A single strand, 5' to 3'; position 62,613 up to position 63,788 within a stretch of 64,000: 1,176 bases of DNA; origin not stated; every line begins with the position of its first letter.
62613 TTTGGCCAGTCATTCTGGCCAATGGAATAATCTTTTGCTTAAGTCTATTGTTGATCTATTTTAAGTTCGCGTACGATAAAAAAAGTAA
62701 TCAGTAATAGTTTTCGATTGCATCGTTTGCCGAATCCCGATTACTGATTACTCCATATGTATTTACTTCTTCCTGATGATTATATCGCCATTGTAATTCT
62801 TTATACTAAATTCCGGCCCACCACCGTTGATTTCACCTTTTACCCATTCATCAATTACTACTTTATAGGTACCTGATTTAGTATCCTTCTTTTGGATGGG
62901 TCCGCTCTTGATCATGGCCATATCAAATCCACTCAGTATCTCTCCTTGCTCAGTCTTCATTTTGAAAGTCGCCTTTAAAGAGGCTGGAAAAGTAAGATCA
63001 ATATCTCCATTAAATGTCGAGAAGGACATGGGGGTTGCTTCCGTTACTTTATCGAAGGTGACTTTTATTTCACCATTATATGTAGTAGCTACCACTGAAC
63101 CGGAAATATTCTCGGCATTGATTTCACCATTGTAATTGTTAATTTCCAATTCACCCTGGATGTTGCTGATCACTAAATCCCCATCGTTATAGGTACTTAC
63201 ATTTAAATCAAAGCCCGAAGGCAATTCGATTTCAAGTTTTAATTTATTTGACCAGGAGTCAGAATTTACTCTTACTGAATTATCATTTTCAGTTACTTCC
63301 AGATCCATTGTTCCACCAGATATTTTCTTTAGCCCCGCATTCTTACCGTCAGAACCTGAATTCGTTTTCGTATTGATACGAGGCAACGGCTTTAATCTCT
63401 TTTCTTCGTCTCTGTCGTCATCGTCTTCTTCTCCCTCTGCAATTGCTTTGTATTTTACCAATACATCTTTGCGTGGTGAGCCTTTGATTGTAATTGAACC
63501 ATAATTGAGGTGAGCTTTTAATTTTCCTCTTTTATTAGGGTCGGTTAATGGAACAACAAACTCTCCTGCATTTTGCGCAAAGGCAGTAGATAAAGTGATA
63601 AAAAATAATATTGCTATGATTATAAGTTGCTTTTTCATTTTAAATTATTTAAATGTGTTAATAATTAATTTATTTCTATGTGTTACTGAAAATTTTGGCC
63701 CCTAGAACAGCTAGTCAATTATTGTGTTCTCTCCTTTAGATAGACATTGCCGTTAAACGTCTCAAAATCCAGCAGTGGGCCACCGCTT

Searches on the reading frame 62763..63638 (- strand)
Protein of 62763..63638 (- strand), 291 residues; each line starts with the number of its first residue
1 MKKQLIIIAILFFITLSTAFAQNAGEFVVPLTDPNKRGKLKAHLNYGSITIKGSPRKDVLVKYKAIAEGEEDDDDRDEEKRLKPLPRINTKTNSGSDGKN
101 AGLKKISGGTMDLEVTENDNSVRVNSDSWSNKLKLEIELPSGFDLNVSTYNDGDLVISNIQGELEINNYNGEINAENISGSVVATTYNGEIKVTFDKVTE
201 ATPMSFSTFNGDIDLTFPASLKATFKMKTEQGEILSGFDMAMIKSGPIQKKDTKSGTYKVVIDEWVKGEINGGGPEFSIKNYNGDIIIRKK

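Call 52: find_encoding_contigs(protein=window:62763-63638:-, flank=10000, max_places=4)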
Protein window:62763-63638:- (291 aa): 4 contigs read that carry it; 4 places shown.
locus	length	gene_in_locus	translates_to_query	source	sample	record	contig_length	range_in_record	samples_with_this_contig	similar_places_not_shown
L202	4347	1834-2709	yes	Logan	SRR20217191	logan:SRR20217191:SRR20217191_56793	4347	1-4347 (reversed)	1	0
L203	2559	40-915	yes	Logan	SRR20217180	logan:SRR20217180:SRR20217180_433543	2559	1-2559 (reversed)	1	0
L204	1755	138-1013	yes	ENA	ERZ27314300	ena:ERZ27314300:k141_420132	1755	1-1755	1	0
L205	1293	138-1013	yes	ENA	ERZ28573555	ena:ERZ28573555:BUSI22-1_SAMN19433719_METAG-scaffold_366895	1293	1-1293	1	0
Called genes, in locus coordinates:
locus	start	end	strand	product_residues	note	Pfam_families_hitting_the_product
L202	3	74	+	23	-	?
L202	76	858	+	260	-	PF13646:HEAT_2 (weak)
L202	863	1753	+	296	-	PF13349:DUF4097 (weak)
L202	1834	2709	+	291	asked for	PF13349:DUF4097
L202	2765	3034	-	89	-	PF03083:MtN3_slv (weak), PF04193:PQ-loop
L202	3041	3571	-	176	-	PF01195:Pept_tRNA_hydro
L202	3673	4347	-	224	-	?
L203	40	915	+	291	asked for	PF13349:DUF4097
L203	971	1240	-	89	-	PF03083:MtN3_slv (weak), PF04193:PQ-loop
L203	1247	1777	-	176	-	PF01195:Pept_tRNA_hydro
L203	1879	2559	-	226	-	?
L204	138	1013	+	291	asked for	PF13349:DUF4097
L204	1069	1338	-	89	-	PF03083:MtN3_slv (weak), PF04193:PQ-loop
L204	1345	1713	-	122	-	PF01195:Pept_tRNA_hydro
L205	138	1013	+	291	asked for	PF13349:DUF4097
